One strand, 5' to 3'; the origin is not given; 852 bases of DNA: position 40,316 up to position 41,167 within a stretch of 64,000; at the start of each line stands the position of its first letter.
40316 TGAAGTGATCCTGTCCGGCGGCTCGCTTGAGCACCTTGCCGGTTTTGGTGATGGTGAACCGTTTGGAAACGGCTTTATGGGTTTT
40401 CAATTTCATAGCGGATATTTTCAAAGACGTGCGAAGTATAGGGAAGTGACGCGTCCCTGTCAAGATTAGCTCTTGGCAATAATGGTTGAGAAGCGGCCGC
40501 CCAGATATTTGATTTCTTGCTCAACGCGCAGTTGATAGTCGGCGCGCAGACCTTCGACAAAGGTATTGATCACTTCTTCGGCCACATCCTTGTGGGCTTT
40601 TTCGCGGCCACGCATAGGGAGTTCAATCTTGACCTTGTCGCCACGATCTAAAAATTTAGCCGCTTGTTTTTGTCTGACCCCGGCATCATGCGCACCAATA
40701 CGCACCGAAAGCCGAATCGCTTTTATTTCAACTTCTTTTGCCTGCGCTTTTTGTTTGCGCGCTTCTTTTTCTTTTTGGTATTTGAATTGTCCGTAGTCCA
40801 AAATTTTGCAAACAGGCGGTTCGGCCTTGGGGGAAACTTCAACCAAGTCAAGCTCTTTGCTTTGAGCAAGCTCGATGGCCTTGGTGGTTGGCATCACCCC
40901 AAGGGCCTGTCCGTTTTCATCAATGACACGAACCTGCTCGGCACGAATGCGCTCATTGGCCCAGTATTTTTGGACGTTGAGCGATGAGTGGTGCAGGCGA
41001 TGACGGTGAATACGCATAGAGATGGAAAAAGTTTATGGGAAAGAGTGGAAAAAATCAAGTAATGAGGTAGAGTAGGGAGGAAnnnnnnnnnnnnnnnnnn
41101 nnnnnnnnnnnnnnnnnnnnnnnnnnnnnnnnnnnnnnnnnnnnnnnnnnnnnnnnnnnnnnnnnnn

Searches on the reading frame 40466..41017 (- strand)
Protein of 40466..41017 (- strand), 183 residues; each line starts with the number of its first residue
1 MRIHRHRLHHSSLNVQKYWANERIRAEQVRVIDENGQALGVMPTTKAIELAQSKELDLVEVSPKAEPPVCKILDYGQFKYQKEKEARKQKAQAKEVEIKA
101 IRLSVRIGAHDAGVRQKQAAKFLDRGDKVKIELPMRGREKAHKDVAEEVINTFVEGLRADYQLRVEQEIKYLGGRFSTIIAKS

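Call 64: search_protein_families(library=pfam, proteins=[window:40466-41017:-], max_evalue=0.001)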
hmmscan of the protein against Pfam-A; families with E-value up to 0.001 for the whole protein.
window:40466-41017:- (183 aa): 2 families
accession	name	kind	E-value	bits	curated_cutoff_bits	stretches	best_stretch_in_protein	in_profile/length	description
PF05198.21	IF3_N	-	4.2e-32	110.6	26.9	1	21-89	2-70/70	Translation initiation factor IF-3, N-terminal domain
PF00707.27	IF3_C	-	1.5e-19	70.1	34.8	1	96-181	1-84/86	Translation initiation factor IF-3, C-terminal domain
